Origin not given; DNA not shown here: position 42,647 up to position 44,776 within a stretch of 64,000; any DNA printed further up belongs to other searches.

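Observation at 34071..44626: T9SS C-terminal sorting domains on an AGE-family enzyme and a multicopper oxidase in a high-GC genome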

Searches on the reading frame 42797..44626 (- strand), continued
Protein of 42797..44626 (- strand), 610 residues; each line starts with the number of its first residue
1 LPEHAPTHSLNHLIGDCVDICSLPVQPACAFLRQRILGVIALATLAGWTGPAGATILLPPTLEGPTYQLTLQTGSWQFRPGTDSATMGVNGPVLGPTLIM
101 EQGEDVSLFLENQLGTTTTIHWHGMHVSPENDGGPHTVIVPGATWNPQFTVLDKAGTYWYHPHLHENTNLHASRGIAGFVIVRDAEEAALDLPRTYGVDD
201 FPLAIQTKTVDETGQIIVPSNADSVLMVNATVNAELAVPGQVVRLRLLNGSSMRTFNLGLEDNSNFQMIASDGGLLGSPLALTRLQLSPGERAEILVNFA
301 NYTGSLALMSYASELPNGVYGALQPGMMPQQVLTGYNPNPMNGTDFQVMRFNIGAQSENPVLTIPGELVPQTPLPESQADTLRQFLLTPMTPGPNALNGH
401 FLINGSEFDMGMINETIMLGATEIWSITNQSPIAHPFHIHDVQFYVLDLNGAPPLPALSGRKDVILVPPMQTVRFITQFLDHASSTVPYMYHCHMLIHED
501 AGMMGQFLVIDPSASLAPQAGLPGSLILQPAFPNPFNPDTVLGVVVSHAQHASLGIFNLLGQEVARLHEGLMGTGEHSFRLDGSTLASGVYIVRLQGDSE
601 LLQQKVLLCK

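Call 78: fold_search(model_id=the predicted structure, library=pdb)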
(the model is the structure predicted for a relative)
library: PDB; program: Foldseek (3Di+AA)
matches with E <= 10: 1907; with E <= 0.001: 671
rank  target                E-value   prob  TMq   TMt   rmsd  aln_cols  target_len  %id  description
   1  6evg                  2.2e-48  1.00  0.67  0.88   2.8       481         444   35  Structural and Functional Characterisation of a Bacterial Laccase-like Multi-copper Oxidase CueO from Lignin-Degrading B (released 2018-04-11)
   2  8z59_A                3.7e-47  1.00  0.69  0.92   2.4       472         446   31  The X-Ray crystal structure of multicopper oxidase from Sulfurimonas sp. (released 2025-02-19)
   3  8z59_B                5.1e-47  1.00  0.68  0.90   2.4       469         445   31  The X-Ray crystal structure of multicopper oxidase from Sulfurimonas sp. (released 2025-02-19)
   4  8r4h_A                7.0e-47  1.00  0.69  0.92   2.4       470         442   33  Crystal structure of the copper efflux oxidase (CueO) from Hafnia alvei deleted of the Met-rich domain (released 2025-04-23)
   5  9rck_B                2.1e-45  1.00  0.64  0.82   6.0       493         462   31  Laccase (multicopper oxidase) from Pediococcus pentosaceus 4618 mutant M455A-M456A soaked with Copper 2 minutes (released 2025-11-19)
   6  8r4f_A                5.7e-45  1.00  0.69  0.86   2.8       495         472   32  Crystal structure of the native copper efflux oxidase (CueO) from Hafnia alvei (released 2025-04-23)
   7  9rcj_B                1.0e-44  1.00  0.66  0.84   2.8       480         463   32  Laccase (multicopper oxidase) from Pediococcus pentosaceus 4618 mutant M455A-M456A soaked with Copper 20 seconds (released 2025-11-19)
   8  8r4f_B                1.1e-44  1.00  0.69  0.86   2.9       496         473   31  Crystal structure of the native copper efflux oxidase (CueO) from Hafnia alvei (released 2025-04-23)
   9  6im7                  1.1e-44  1.00  0.69  0.88   3.0       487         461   32  CueO-12.1 multicopper oxidase (released 2019-03-20)
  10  9rcn_C                1.2e-44  1.00  0.64  0.81   6.2       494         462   31  Laccase (multicopper oxidase) from Pediococcus pentosaceus 4618 mutant E451L co-crystallized with Silver Nitrate (2 mo (released 2025-11-19)
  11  2yxw_B                1.3e-44  1.00  0.68  0.90   2.3       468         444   33  The deletion mutant of Multicopper Oxidase CueO (released 2008-01-01)
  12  6xj0                  1.7e-44  1.00  0.66  0.77   2.9       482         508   32  Crystal structure of multi-copper oxidase from Pediococcus pentosaceus (released 2021-03-10)
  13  3nt0                  2.0e-44  1.00  0.69  0.87   3.3       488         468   32  C500S (T1D) Mutant of CueO soaked in and bound to Cu(I) (released 2011-08-17)
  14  9rc6_C                2.2e-44  1.00  0.66  0.84   2.9       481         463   33  Laccase (multicopper oxidase) from Pediococcus pentosaceus 4618 mutant Y471L co-crystallized with Copper Chloride (released 2025-11-19)
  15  9rc3_B                2.2e-44  1.00  0.66  0.84   2.7       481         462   32  Laccase (multicopper oxidase) from Pediococcus pentosaceus 4618 co-crystallized with Silver Nitrate (released 2025-11-19)
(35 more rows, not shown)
